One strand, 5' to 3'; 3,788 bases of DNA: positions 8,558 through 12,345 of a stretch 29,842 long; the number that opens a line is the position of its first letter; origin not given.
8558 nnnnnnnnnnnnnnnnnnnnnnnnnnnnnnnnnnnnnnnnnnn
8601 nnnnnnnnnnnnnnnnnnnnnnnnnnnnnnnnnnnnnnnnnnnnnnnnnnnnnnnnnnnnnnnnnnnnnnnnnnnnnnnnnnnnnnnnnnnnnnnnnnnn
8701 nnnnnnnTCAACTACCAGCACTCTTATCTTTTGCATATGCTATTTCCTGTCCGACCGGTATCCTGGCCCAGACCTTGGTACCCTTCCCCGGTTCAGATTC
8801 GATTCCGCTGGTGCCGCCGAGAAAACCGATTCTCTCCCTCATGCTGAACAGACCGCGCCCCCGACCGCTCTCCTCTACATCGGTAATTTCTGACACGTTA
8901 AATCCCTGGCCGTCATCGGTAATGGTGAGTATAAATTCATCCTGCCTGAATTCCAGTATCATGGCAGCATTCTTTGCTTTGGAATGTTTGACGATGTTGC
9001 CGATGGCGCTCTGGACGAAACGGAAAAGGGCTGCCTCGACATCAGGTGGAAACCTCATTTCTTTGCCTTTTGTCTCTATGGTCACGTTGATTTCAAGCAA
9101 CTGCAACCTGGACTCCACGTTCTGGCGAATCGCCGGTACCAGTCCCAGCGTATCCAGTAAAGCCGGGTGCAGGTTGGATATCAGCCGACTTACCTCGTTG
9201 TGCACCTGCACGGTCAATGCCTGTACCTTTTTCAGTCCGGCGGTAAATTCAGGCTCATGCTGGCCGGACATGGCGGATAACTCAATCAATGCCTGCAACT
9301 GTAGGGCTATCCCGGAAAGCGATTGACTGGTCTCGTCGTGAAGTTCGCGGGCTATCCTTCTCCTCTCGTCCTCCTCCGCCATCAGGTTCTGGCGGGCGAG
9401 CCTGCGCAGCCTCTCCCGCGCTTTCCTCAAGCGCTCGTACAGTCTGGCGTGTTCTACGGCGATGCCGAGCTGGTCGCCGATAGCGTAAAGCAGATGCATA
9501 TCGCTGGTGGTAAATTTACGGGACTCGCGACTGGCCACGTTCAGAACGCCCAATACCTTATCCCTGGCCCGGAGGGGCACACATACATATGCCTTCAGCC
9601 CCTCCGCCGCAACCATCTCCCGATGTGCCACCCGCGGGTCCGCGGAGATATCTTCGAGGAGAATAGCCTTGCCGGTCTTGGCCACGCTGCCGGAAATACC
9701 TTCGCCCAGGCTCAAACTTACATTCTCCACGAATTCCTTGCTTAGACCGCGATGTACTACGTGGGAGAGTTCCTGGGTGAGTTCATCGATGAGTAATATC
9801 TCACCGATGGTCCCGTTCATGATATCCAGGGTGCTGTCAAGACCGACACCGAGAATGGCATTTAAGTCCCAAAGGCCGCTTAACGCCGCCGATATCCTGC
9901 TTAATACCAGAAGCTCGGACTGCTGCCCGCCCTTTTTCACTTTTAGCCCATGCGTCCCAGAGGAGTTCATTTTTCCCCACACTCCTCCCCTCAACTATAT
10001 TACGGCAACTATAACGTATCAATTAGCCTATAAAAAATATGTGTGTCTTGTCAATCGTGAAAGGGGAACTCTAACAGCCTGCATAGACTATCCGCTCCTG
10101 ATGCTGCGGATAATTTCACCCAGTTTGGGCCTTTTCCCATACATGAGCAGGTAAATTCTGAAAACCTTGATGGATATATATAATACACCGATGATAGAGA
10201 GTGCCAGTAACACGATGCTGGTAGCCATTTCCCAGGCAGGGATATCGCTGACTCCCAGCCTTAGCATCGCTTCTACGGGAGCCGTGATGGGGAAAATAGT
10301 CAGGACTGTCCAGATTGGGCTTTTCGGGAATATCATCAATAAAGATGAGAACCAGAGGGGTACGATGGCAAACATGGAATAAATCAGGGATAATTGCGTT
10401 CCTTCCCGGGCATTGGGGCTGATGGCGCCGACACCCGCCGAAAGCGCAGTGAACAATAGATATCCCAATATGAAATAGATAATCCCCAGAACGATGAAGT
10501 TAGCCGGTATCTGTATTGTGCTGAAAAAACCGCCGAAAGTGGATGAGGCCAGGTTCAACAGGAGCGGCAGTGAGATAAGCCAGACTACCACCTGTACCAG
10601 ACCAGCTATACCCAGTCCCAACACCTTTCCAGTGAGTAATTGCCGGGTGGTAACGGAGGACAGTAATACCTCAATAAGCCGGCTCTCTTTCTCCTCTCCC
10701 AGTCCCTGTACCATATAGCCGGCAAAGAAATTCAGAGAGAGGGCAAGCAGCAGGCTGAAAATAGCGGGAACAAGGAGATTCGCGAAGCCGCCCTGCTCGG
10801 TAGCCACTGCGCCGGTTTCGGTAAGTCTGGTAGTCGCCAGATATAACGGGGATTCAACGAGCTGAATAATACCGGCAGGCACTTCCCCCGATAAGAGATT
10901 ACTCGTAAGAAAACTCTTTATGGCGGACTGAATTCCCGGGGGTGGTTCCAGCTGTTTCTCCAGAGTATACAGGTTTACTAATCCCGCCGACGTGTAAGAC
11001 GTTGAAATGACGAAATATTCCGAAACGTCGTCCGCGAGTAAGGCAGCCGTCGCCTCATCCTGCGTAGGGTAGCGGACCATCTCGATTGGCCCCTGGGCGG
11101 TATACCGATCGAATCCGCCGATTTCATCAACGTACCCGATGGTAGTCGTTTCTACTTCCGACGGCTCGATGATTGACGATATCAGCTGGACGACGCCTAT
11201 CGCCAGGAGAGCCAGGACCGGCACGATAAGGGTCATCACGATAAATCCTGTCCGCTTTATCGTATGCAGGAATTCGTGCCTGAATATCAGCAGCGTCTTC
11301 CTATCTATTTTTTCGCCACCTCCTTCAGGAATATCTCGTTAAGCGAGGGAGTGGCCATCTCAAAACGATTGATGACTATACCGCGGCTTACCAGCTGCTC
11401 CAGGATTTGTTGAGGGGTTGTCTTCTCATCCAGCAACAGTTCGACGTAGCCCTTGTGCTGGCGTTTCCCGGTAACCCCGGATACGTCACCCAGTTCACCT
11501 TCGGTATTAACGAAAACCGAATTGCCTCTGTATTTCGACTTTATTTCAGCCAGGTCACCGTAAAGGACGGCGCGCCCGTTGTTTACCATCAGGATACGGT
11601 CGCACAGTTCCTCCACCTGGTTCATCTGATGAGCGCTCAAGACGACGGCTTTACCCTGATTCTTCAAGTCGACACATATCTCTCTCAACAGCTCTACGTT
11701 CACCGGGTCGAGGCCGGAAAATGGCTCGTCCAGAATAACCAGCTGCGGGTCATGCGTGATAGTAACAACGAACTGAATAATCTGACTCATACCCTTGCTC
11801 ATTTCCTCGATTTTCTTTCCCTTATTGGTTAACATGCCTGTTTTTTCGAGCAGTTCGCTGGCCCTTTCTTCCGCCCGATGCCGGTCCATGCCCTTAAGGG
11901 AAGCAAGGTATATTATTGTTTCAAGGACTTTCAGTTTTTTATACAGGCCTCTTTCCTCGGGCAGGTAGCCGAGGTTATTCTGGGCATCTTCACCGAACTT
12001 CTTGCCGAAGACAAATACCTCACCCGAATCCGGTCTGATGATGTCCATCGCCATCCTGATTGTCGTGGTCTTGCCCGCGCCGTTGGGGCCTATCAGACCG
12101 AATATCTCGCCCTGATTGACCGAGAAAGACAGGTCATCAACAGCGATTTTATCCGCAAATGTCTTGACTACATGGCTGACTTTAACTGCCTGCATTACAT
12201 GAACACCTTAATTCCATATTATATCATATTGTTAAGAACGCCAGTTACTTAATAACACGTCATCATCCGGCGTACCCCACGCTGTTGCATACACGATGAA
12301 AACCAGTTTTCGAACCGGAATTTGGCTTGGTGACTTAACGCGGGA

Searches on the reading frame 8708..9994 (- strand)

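Call 6: search_protein_families(library=pfam, proteins=[window:8708-9994:-], max_evalue=0.001)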
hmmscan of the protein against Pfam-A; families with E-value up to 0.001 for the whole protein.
window:8708-9994:- (428 aa): 6 families
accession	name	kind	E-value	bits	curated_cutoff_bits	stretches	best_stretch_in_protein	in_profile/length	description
PF13185.12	GAF_2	-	4.1e-19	69.6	28.6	1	43-181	3-136/136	GAF domain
PF01590.32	GAF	-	1.3e-16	61.8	22.4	1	76-180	32-133/133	GAF domain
PF02518.31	HATPase_c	-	3.5e-13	50.4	26.4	1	320-415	3-110/111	Histidine kinase-, DNA gyrase B-, and HSP90-like ATPase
PF07730.19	HisKA_3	-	1.4e-12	48.4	24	1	210-279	1-67/68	Histidine kinase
PF13492.12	GAF_3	-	1.9e-10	41.7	27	1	129-182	76-129/129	GAF domain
PF13581.12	HATPase_c_2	-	0.00099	19.6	27.4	0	330-385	39-105/127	Histidine kinase-like ATPase domain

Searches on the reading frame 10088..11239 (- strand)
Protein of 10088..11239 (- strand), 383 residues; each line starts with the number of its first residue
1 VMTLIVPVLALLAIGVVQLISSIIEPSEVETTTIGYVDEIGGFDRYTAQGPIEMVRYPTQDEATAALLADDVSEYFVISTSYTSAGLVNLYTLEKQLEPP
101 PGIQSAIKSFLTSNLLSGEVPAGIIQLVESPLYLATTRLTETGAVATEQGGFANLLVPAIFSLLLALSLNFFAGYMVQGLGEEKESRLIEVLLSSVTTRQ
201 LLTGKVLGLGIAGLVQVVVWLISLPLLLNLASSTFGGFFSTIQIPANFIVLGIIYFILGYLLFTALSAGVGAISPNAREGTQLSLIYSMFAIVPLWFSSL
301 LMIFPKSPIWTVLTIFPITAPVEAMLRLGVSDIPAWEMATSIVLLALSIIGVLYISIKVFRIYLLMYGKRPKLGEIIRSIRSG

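Call 6: search_protein_families(library=pfam, proteins=[window:10088-11239:-], max_evalue=0.001)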
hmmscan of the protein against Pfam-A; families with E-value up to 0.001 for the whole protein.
window:10088-11239:- (383 aa): 1 family
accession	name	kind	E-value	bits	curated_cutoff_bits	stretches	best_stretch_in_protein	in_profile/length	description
PF12698.13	ABC2_membrane_3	-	3e-38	132.2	31.6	1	2-357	6-346/347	ABC-2 family transporter protein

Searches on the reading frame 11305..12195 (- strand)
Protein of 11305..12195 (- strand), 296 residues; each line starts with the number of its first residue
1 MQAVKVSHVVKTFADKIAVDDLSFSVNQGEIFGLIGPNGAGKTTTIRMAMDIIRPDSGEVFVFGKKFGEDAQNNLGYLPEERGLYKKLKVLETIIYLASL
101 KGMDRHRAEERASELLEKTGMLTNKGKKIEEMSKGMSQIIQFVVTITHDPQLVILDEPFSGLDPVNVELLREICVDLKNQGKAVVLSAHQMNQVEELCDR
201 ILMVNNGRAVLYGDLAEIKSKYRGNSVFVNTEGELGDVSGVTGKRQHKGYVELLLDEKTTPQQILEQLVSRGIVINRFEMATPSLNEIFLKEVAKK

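Call 6: search_protein_families(library=pfam, proteins=[window:11305-12195:-], max_evalue=0.001)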
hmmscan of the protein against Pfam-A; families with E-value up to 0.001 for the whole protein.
window:11305-12195:- (296 aa): 3 families
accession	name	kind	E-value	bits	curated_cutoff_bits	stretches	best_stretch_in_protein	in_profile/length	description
PF00005.33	ABC_tran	-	3.6e-26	92.8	25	1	20-159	2-136/137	ABC transporter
PF13732.12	DrrA1-3_C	-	1.4e-15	58.2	27.4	1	213-293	1-81/81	ATP-binding protein DrrA1-3-like, C-terminal domain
PF13304.12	AAA_21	-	8.3e-12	46.2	27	1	129-190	235-299/304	AAA domain, putative AbiEii toxin, Type IV TA system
